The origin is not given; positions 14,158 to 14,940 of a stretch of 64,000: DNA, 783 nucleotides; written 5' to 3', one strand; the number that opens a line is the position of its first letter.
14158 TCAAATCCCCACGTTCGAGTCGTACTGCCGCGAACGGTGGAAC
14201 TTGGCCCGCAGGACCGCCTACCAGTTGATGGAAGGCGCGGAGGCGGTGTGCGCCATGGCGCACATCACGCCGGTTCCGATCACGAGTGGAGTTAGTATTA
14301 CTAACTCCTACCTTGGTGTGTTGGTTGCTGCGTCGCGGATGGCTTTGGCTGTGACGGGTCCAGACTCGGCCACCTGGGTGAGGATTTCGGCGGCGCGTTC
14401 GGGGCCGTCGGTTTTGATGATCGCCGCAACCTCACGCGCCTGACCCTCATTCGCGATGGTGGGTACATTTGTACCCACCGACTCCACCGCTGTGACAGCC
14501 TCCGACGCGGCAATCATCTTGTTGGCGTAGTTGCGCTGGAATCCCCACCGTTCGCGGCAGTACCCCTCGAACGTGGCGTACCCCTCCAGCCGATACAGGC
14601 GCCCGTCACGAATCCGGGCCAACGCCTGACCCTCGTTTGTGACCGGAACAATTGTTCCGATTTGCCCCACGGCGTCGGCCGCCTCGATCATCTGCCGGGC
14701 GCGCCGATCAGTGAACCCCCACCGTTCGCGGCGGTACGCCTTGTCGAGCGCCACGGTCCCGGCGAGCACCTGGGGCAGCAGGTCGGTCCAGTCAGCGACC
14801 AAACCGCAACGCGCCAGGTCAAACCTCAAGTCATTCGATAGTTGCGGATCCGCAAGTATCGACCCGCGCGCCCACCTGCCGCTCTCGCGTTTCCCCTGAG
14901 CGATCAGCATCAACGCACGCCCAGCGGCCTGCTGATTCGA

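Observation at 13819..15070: Eight perfect palindromes spaced 100-215 bp apart that stay palindromic while their sequences differ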

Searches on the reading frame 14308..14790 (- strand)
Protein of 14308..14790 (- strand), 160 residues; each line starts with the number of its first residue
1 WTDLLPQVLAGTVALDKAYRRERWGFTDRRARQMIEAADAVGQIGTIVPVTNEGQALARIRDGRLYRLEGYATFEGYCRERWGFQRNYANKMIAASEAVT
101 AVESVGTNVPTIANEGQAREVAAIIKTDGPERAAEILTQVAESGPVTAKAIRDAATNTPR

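Call 16: find_homologous_proteins(query=window:14308-14790:-, max_evalue=0.001)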
Query window:14308-14790:- (160 aa): 84 proteins with E <= 0.001 among 313 candidates.
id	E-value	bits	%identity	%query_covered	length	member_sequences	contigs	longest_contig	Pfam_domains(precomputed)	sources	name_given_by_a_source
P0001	7.5e-98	343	100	100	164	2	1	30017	-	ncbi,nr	ncbi:MAG: hypothetical protein KDC23_09245 [Actinobacteria bacterium]|nr:hypothetical protein [Actin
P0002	6.8e-38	148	70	72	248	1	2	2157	-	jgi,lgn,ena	jgi:hypothetical protein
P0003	6.5e-35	138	67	64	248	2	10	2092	-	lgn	-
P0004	8.5e-33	131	69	66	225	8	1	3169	-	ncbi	-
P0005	2.5e-29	120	70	66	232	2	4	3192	-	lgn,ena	-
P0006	1.8e-27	114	62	66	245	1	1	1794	-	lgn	-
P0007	9.5e-26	109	60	64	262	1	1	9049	-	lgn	-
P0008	2.5e-25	107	57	66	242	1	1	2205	-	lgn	-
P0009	1.2e-24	105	59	72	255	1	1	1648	-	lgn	-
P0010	2.5e-24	104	56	70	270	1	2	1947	PF14216.13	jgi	jgi:hypothetical protein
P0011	9.0e-23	99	51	79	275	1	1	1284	PF05869.17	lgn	-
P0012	9.4e-22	96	54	64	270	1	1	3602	PF14216.13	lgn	-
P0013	7.3e-21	93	54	70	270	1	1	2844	PF14216.13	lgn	-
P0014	2.0e-20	91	55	63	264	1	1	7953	-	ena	-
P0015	2.2e-20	91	47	72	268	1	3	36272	PF14216.13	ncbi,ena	-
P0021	2.8e-18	84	56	63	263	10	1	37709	-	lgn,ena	-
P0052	1.2e-13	69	44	59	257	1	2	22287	-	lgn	-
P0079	3.4e-10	58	42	69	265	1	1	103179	-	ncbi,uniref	ncbi:hypothetical protein ACFWIB_14485 [Streptomyces sp. NPDC127051]|uniref:hypothetical protein n=1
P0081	1.8e-9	56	46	66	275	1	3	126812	-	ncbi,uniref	ncbi:hypothetical protein [Plantactinospora sp. WMMB782]|uniref:hypothetical protein n=1 Tax=Plantac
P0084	6.1e-8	51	41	66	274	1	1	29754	-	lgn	-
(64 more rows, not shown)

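Call 19: find_related_loci(query=A1, collection=genome_contigs, flank=6000)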
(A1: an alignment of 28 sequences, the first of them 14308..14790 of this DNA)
Query A1 (160 aa) in genome_contigs; peptide patterns used: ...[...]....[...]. (x = any residue, [..] = any of these).
205 stretches matched a pattern; 185 encode a relative of the query (tblastn E <= 1e-3); the best 80 are kept; 80 distinct loci.
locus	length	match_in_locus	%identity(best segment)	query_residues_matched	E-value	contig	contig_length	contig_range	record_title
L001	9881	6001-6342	47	19-155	3e-26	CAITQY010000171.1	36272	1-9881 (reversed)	MAG: uncultured Gemmatimonadetes bacterium isolate UppL5_bin-2002 genome assembly, contig: bin-2002:171/793, whole genom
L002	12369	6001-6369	47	22-154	2e-21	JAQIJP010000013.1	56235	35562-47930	MAG: Aeromicrobium erythreum isolate bin24 tig00001053, whole genome shotgun sequence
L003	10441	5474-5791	44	50-154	1e-20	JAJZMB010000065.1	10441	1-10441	MAG: Bacillota bacterium isolate MAS3.bin161 NODE_13240_length_10441_cov_1.340120, whole genome shotgun sequence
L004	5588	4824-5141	44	50-154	8e-21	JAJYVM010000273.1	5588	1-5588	MAG: Bacillota bacterium isolate FK2.bin20 NODE_20494_length_5588_cov_0.970335, whole genome shotgun sequence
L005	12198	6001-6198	59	54-122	1e-19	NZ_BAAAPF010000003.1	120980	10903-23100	Streptomyces synnematoformans strain JCM 15481 sequence003, whole genome shotgun sequence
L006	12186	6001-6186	64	17-122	2e-19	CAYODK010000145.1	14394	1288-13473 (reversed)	MAG TPA_asm: uncultured Verrucomicrobiota bacterium isolate binchicken_co22_230 genome assembly, contig: NODE_4397_lengt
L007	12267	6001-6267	47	57-152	4e-19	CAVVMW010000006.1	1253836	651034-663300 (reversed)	MAG: uncultured bacterium isolate MFD03726.bin.2.170 genome assembly, contig: contig_25505, whole genome shotgun sequenc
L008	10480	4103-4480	36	25-151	5e-19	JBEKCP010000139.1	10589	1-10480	MAG: Thermoguttaceae bacterium isolate SPRUCE 162 SPRUCE_162_139, whole genome shotgun sequence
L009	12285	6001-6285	45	54-153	2e-18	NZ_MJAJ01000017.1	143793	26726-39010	Streptomyces sp. LUP30, whole genome shotgun sequence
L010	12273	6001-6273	40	47-142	5e-18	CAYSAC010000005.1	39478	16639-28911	MAG TPA_asm: uncultured Acidimicrobiaceae bacterium isolate SRP136066_co1_115 genome assembly, contig: NODE_746_length_3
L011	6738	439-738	41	54-153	1e-17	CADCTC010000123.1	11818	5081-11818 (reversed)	MAG: uncultured Chloroflexi bacterium isolate AVDCRST_MAG77 genome assembly, contig: NODE202, whole genome shotgun seque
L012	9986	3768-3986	46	17-131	2e-17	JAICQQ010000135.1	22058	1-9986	MAG: Polyangiaceae bacterium isolate TY_HY_2_bin.55 k141_2303913_length_22058_cov_17.7243, whole genome shotgun sequence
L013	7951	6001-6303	46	17-159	1e-16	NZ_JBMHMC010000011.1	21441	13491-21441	Plantactinospora sp. WMMB782 tig00000013, whole genome shotgun sequence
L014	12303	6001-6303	46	17-159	1e-16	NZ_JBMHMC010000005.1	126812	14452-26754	Plantactinospora sp. WMMB782 tig00000007, whole genome shotgun sequence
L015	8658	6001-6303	46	17-159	1e-16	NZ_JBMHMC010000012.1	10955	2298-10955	Plantactinospora sp. WMMB782 tig00000014, whole genome shotgun sequence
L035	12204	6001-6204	45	54-124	2e-15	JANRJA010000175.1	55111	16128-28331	MAG: Oculatellaceae cyanobacterium bins.114 k141_4003720, whole genome shotgun sequence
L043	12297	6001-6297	36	54-158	6e-15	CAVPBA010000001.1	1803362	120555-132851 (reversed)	MAG: Terriglobales bacterium isolate MFD00031.bin.2.5 genome assembly, contig: contig_15280, whole genome shotgun sequen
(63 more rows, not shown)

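Call 22: search_protein_families(library=ncbifam, proteins=[P0015, P0079, P0081, P0021, P0011, P0084, P0052], max_evalue=0.01)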
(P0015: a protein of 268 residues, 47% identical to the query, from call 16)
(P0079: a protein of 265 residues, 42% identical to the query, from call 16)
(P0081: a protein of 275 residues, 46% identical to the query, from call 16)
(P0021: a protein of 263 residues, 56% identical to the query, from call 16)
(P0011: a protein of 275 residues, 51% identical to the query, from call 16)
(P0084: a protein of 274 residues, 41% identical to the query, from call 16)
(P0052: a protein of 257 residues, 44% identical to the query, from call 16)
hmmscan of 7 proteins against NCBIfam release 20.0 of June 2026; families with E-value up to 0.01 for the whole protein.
P0015 (268 aa): 0 families

P0079 (265 aa): 0 families

P0081 (275 aa): 0 families

P0021 (263 aa): 0 families

P0011 (275 aa): 1 family
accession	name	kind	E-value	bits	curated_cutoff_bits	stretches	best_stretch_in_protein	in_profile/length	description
TIGR01712.1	phage_N6A_met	equivalog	1.4e-24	86.5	97.05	1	134-253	6-126/165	phage N-6-adenine-methyltransferase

P0084 (274 aa): 0 families

P0052 (257 aa): 0 families

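Call 25: find_encoding_contigs(protein=P0015, flank=10000, max_places=2)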
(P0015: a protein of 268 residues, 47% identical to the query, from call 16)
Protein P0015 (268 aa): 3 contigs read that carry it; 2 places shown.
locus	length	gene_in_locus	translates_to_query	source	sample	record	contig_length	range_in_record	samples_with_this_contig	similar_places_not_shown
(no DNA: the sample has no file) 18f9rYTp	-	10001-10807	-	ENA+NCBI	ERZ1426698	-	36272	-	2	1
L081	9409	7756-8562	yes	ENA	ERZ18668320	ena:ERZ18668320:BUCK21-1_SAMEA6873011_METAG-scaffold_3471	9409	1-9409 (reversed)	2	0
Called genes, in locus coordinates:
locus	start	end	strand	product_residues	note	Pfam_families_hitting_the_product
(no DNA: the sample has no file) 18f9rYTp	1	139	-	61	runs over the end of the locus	-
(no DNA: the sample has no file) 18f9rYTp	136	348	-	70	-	-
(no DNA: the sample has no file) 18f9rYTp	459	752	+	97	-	PF19905:DUF6378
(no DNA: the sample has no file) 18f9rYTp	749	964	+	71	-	-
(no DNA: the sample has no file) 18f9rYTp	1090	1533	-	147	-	-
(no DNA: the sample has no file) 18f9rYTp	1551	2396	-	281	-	PF00589:Phage_integrase (weak)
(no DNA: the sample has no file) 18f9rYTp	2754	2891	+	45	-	-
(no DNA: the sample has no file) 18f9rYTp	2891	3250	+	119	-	-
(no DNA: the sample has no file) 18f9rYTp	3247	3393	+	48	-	-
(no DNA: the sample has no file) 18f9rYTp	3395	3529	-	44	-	-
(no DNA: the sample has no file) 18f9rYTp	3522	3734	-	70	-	-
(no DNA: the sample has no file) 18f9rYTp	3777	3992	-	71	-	-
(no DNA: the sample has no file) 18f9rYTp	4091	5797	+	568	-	PF00145:DNA_methylase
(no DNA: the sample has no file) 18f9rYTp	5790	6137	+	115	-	-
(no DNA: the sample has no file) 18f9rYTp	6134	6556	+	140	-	-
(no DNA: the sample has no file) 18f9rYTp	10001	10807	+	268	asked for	PF14216:DUF4326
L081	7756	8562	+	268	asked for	PF14216:DUF4326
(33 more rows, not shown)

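Call 26: find_encoding_contigs(protein=P0021, flank=10000, max_places=2)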
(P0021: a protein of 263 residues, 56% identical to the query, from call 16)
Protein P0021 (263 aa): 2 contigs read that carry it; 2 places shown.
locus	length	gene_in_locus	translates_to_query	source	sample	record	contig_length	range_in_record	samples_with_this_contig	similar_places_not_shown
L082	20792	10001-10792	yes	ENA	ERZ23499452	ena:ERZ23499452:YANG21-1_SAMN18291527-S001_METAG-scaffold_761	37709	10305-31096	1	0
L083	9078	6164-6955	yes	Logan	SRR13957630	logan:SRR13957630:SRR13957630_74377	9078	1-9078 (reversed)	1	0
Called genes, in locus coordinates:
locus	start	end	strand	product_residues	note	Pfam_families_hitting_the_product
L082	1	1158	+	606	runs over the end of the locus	-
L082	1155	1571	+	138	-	-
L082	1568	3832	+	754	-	-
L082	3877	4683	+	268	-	-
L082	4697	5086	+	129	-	-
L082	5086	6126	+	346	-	-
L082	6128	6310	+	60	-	-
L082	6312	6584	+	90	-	-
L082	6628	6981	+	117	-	-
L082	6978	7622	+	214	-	PF01510:Amidase_2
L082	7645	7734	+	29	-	-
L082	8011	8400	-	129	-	-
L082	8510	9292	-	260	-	PF00589:Phage_integrase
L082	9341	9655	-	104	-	PF01381:HTH_3 (weak), PF07022:Phage_CI_repr (weak), PF12844:HTH_19 (weak)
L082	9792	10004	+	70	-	PF12728:HTH_17 (weak)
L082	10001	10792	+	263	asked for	-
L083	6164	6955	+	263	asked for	-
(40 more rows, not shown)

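Call 27: find_encoding_contigs(protein=P0079, flank=10000, max_places=2)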
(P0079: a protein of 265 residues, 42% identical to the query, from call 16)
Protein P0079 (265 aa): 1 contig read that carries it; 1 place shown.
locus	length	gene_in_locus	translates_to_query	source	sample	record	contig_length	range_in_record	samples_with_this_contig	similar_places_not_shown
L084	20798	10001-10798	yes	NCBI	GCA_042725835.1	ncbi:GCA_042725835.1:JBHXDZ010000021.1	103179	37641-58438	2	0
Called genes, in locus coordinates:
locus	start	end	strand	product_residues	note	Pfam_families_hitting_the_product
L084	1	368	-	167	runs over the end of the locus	PF13560:HTH_31 (weak)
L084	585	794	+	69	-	PF12844:HTH_19, PF13560:HTH_31 (weak), PF13443:HTH_26 (weak), PF01381:HTH_3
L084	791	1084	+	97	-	-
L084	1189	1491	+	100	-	-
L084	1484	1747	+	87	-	-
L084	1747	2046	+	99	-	-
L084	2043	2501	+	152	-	-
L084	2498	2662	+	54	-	-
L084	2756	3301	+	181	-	-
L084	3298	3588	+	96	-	-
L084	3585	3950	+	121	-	-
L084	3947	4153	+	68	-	-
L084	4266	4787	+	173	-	-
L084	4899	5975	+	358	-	-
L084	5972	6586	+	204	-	-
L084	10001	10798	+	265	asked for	-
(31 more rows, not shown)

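Call 28: search_solved_structures(query=A1, max_evalue=10, show_alignments=2)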
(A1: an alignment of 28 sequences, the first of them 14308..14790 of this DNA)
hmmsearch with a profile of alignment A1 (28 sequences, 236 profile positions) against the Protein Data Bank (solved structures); distinct sequences matched with E-value up to 10: 3.
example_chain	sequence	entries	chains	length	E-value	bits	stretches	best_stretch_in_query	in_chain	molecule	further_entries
9zd6_A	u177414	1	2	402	0.17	15.4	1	100-133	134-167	Cytoplasmic protein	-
8ek4_A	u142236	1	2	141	0.55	13.7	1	144-233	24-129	Ice-binding protein TIP-99a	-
4zv6_A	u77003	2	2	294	2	11.9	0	92-129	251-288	AlphaRep-7 | alpha-Rep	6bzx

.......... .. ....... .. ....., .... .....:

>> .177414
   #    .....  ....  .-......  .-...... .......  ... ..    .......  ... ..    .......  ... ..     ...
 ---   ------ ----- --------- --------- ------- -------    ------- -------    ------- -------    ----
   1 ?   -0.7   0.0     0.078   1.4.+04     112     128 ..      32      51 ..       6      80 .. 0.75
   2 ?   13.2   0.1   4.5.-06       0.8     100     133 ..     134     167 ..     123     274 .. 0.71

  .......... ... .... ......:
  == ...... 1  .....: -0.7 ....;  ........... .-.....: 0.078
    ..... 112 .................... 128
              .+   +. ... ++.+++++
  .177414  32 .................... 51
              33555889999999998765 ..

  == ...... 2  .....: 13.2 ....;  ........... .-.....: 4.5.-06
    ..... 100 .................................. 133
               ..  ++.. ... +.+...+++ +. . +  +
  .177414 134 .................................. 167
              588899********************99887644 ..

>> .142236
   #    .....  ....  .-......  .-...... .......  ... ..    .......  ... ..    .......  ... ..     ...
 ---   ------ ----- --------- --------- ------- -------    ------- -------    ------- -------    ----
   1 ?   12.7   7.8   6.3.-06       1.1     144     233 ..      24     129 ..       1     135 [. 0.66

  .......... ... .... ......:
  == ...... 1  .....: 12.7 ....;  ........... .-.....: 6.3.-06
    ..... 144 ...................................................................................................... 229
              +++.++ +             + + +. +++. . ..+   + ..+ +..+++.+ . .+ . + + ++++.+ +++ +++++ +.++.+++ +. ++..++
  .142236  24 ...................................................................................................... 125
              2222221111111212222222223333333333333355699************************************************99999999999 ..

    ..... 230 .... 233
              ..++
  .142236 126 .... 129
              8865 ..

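Call 38: predict_structure(alignment_id=A1)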
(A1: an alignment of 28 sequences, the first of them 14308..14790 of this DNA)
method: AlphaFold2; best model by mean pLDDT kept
length: 160 residues; sequences in the alignment: 28
mean_pLDDT: 86.9   pTM: 0.76
mean pLDDT of the five models: 86.9, 86.4, 85.7, 84.4, 84.3
residues with pLDDT >= 90: 108; 70-90: 24; 50-70: 25; < 50: 3
segments of 3 or more residues with pLDDT < 50: none
pLDDT, mean of each block of 10 residues (from residue 1): 51 65 75 90 71 93 95 96 92 94 94 94 97 97 97 90
secondary structure, 60 per line:
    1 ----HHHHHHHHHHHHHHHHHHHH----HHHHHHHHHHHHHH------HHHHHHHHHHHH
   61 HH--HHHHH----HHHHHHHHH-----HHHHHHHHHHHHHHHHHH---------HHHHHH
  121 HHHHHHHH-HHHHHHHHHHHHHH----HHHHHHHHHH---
elements in order: H5-24 H29-42 H49-62 H65-69 H74-82 H88-105 H115-128 H130-143 H148-157
